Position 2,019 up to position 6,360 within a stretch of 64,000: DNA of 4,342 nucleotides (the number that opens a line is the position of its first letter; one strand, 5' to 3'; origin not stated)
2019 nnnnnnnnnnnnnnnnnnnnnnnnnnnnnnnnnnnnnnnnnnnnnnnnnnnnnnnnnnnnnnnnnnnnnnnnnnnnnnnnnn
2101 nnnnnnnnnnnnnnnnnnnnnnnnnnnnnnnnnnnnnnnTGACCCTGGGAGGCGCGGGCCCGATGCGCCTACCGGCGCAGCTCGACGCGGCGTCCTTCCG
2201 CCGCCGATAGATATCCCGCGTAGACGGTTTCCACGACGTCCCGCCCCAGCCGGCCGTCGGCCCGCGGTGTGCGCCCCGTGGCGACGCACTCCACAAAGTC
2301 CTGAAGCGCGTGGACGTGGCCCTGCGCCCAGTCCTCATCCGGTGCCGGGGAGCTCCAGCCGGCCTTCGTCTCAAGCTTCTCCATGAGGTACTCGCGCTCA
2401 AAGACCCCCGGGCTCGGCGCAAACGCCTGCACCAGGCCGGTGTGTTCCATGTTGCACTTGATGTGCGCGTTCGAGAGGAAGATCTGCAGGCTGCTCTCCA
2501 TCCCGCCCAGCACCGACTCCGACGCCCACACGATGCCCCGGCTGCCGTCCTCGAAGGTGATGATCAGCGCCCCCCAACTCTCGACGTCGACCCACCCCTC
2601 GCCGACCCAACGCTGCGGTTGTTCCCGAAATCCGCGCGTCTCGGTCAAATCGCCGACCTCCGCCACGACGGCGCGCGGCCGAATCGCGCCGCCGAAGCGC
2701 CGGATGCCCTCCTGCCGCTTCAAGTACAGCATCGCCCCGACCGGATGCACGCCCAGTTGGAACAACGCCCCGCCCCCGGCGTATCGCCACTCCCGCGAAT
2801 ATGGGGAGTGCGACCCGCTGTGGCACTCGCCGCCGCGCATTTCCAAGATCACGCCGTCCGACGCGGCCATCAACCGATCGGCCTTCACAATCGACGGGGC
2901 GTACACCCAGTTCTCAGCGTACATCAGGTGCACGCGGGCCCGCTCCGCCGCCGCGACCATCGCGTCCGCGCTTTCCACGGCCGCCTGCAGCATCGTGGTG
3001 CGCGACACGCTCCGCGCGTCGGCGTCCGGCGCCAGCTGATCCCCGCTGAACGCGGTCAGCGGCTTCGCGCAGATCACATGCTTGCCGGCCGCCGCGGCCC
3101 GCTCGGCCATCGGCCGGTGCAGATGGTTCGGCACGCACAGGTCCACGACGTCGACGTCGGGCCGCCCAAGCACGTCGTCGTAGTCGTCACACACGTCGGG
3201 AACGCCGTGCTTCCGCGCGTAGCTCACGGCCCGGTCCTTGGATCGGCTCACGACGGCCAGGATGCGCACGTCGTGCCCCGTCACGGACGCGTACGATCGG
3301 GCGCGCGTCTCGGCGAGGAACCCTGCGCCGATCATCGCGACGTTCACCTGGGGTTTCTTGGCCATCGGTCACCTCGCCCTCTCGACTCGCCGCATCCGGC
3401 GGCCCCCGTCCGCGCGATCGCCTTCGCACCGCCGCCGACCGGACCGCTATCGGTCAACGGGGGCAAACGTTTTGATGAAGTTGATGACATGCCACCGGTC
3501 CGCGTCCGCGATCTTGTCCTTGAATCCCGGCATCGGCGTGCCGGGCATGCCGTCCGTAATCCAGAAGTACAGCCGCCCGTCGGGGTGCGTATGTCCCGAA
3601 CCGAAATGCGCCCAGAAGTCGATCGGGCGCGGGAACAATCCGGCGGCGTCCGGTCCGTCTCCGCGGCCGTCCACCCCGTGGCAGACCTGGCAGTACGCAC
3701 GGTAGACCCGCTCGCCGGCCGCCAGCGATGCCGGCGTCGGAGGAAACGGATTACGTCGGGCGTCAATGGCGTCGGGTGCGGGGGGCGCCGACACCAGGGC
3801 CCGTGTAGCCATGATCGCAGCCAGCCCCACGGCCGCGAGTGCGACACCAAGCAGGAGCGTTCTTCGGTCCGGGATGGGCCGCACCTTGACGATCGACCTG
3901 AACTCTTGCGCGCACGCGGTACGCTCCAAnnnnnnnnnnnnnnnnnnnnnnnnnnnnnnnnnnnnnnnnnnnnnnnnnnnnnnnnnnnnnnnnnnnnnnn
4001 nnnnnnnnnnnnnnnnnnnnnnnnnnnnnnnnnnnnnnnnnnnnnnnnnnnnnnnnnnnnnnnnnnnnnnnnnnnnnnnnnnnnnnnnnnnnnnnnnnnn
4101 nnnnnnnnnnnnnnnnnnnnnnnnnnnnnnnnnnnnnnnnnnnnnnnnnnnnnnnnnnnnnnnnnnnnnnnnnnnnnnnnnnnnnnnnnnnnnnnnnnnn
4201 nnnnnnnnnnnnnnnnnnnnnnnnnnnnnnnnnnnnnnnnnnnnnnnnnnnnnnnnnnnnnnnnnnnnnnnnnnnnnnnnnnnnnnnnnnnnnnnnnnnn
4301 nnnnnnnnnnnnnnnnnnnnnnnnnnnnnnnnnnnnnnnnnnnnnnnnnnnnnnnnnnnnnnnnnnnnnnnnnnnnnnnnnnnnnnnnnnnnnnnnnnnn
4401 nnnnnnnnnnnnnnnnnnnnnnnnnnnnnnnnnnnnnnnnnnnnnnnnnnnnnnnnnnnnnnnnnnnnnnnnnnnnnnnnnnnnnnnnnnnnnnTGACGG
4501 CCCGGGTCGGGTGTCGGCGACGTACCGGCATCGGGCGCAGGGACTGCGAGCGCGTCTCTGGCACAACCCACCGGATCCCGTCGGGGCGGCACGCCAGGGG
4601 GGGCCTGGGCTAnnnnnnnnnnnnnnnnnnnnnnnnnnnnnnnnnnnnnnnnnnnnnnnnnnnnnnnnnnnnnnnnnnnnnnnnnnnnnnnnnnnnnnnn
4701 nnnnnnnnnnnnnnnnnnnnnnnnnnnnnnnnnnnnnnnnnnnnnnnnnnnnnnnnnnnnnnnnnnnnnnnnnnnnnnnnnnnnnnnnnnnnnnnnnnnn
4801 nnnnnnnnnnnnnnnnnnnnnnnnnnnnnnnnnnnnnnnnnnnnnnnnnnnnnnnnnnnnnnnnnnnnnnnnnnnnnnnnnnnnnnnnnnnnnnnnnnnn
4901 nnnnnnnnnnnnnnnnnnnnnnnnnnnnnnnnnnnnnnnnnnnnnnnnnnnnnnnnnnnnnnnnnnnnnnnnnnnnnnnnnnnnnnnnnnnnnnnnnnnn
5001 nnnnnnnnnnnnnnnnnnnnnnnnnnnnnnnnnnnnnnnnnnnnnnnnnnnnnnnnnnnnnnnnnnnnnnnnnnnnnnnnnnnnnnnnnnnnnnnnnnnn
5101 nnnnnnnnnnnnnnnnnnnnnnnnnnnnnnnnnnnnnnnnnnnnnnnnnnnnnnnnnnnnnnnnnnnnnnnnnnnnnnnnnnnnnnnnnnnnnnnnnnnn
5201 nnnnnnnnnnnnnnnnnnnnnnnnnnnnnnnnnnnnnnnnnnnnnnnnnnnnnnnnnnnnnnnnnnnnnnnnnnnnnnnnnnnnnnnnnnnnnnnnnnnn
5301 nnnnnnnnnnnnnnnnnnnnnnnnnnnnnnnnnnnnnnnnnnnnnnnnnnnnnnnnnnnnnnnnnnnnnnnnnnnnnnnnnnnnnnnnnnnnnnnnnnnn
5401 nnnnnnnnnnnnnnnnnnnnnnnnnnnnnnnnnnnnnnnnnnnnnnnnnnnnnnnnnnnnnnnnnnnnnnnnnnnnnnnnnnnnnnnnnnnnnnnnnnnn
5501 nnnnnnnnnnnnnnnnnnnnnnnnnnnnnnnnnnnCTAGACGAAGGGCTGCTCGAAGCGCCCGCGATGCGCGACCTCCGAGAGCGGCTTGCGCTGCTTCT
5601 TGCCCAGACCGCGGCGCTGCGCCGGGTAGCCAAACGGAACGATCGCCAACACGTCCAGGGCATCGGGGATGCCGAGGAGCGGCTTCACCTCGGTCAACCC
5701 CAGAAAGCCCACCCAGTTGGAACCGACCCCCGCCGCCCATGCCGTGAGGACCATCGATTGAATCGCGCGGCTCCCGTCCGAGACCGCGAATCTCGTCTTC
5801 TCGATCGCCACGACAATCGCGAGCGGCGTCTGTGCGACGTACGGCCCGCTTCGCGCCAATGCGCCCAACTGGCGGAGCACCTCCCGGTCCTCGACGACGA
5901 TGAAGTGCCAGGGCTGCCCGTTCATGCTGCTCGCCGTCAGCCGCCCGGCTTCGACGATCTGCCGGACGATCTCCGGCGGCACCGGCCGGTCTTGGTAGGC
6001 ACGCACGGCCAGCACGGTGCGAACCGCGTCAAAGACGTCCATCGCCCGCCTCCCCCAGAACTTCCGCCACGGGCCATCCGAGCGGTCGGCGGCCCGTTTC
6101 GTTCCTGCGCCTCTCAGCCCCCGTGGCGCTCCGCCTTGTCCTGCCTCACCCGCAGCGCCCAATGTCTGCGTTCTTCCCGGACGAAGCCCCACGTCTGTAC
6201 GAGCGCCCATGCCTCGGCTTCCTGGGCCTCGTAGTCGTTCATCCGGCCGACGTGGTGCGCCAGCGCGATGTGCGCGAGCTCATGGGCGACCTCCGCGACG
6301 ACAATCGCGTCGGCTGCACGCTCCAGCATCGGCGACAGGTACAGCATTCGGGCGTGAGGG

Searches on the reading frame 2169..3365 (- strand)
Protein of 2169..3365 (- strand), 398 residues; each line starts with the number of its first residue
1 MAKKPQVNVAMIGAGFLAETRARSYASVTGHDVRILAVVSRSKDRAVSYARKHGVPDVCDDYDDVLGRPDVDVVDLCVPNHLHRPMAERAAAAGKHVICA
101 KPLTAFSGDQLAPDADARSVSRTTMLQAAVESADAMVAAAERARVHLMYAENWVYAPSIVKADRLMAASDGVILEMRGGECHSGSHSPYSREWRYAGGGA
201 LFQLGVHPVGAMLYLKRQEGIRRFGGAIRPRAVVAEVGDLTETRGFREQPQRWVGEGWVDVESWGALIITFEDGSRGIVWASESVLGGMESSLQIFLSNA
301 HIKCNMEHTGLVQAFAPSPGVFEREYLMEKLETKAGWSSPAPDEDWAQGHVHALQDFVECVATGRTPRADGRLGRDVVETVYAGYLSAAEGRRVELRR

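Call 8: search_protein_families(library=pfam, proteins=[window:2169-3365:-], max_evalue=0.001)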
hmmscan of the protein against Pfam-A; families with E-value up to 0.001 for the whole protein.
window:2169-3365:- (398 aa): 3 families
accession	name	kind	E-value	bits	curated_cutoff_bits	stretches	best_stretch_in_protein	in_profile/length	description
PF01408.29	GFO_IDH_MocA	-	3.7e-20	73.2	24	1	7-105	1-97/120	Oxidoreductase family, NAD-binding Rossmann fold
PF22725.1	GFO_IDH_MocA_C3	-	9.1e-09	35.8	27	1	170-302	10-123/124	GFO/IDH/MocA C-terminal domain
PF02894.22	GFO_IDH_MocA_C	-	6.8e-07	29.7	22.9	1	192-396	31-218/218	Oxidoreductase family, C-terminal alpha/beta domain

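Call 92: find_encoding_contigs(protein=window:2169-3365:-, flank=10000, max_places=1)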
Protein window:2169-3365:- (398 aa): 3 contigs read that carry it; 1 place shown.
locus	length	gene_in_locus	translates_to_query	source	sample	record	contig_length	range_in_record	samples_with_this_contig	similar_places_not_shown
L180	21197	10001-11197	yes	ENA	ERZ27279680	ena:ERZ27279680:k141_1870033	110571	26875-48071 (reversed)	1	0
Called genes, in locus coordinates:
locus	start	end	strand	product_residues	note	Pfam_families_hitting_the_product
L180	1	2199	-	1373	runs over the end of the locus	PF08447:PAS_3, PF08448:PAS_4, PF13188:PAS_8, PF13426:PAS_9, PF00989:PAS, PF08448:PAS_4, PF08447:PAS_3, PF13426:PAS_9, +14 more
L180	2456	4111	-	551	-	-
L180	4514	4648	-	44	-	-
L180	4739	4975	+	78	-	-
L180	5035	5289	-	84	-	-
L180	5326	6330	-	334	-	PF00248:Aldo_ket_red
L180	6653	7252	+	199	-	-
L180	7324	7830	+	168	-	PF14512:TM1586_NiRdase (faint), PF00881:Nitroreductase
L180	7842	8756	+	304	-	PF01263:Aldose_epim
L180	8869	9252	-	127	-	PF01042:Ribonuc_L-PSP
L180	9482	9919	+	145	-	PF00034:Cytochrom_C, PF13442:Cytochrome_CBB3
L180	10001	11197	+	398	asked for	PF01408:GFO_IDH_MocA, PF22725:GFO_IDH_MocA_C3, PF02894:GFO_IDH_MocA_C (weak)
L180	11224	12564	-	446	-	PF02746:MR_MLE_N, PF13378:MR_MLE_C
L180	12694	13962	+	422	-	PF02746:MR_MLE_N (weak), PF13378:MR_MLE_C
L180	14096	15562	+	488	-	PF01546:Peptidase_M20, PF07687:M20_dimer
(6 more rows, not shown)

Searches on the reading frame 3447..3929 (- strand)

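Call 8: search_protein_families(library=pfam, proteins=[window:3447-3929:-], max_evalue=0.001)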
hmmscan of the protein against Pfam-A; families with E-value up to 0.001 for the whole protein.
window:3447-3929:- (160 aa): 2 families
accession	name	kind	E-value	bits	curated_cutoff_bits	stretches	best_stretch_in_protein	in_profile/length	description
PF00034.26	Cytochrom_C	-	3.9e-14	54.2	21.3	1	70-154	2-88/90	Cytochrome c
PF13442.11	Cytochrome_CBB3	-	4.5e-11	43.4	27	1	68-152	2-68/68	Cytochrome C oxidase, cbb3-type, subunit III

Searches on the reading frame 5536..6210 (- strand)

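Call 8: search_protein_families(library=pfam, proteins=[window:5536-6210:-], max_evalue=0.001)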
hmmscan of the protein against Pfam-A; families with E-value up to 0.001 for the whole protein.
window:5536-6210:- (224 aa): 2 families
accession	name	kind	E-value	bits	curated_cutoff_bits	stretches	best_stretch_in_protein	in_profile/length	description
PF00881.29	Nitroreductase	-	1.4e-23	84.3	23.5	2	69-132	7-70/167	Nitroreductase family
PF14512.11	TM1586_NiRdase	-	5.8e-12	46.1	27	2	150-215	88-150/215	Putative TM nitroreductase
